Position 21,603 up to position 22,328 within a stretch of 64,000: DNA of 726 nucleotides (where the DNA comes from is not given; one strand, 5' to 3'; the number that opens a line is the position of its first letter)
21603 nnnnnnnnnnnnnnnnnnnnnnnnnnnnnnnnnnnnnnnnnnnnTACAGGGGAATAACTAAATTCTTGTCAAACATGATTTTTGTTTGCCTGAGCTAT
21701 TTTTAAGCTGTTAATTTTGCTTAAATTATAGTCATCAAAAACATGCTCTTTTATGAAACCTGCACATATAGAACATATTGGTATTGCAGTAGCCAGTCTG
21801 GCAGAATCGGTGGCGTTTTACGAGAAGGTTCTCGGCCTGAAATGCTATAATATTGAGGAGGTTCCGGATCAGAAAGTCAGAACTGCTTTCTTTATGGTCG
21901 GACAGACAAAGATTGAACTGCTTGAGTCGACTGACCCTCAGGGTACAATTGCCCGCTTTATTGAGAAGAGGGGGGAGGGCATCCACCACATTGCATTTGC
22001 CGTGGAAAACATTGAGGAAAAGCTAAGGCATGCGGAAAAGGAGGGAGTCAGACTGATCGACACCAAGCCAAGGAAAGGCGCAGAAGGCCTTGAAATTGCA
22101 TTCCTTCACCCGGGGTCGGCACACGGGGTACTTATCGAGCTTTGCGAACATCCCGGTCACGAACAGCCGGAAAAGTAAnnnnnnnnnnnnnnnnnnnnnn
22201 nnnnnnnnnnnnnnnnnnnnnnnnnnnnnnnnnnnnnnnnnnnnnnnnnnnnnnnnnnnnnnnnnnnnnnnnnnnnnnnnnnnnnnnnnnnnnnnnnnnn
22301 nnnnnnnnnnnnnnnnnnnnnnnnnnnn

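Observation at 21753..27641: Methylmalonyl-CoA decarboxylase operon with no Na+-pumping beta subunit gene; citrate lyase and rubredoxin follow instead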

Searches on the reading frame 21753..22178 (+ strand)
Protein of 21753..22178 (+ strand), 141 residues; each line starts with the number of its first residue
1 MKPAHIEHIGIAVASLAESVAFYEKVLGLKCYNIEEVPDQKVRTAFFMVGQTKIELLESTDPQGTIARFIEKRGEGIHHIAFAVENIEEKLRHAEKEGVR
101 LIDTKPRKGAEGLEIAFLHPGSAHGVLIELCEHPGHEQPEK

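Call 3: search_protein_families(library=pfam, proteins=[window:21753-22178:+])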
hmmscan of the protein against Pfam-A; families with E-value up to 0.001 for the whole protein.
window:21753-22178:+ (141 aa): 3 families
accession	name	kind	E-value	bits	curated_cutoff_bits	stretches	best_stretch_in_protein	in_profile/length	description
PF13669.12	Glyoxalase_4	-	4.4e-25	88.5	27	1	8-117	2-109/109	Glyoxalase/Bleomycin resistance protein/Dioxygenase superfamily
PF00903.31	Glyoxalase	-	4.4e-21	75.9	20.6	1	6-129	2-120/121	Glyoxalase/Bleomycin resistance protein/Dioxygenase superfamily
PF13468.12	Glyoxalase_3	-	2.8e-09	37.7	25.1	1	7-136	2-140/176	Glyoxalase-like domain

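Call 4: search_protein_families(library=ncbifam, proteins=[window:21753-22178:+])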
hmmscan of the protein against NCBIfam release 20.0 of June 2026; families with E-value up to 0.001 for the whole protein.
window:21753-22178:+ (141 aa): 19 families
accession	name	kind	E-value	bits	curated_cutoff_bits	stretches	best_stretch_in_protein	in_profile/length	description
TIGR03081.1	metmalonyl_epim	equivalog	3.3e-46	157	114.95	1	5-132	1-129/129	methylmalonyl-CoA epimerase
NF050075.1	SMU1112c_YaeR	equivalog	1.1e-09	38.7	140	1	5-101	3-97/125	SMU1112c/YaeR family gloxylase I-like metalloprotein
NF050074.1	glyox_I_GloA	exception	1.4e-08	34.9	165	1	7-106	3-98/121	lactoylglutathione lyase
TIGR00068.2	glyox_I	equivalog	1.7e-08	34.5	120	1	6-130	2-137/143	lactoylglutathione lyase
TIGR01263.1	4HPPD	equivalog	1.7e-08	34.3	277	1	5-104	158-266/353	4-hydroxyphenylpyruvate dioxygenase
NF007629.0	PRK10291.1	equivalog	2.4e-07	30.7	246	1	8-132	5-125/135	lactoylglutathione lyase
NF008551.0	PRK11478.1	equivalog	1.2e-06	29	148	1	5-100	6-99/129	VOC family protein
NF003152.0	PRK04101.1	equivalog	8.2e-06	26.2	171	1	5-120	4-109/139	metallothiol transferase FosB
NF042435.1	DhshikDhtase_QuiC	equivalog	9.6e-06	24.3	1200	1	5-103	441-546/635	3-dehydroshikimate dehydratase QuiC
NF000496.2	Fos_GSH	equivalog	1.1e-05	25.6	180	1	6-121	5-108/136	fosfomycin resistance glutathione transferase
TIGR03211.1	catechol_2_3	equivalog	1.4e-05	24.5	320.2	1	1-97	141-231/303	catechol 2,3-dioxygenase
NF000125.1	498180014_fosA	hypoth_equivalog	1.8e-05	25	250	1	1-123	1-112/129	Fos family putative thiol transferase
NF041541.1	fosBx1_fam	exception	3.5e-05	24.2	290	1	6-121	5-110/138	FosBx1 family fosfomycin resistance bacillithiol transferase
NF040802.1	Fos_BSH_FosY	exception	4.5e-05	23.8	305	1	5-122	4-111/140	fosfomycin resistance bacillithiol transferase FosY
NF000221.4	FosA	exception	0.00018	21.4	250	1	6-120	5-107/137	FosA family fosfomycin resistance glutathione transferase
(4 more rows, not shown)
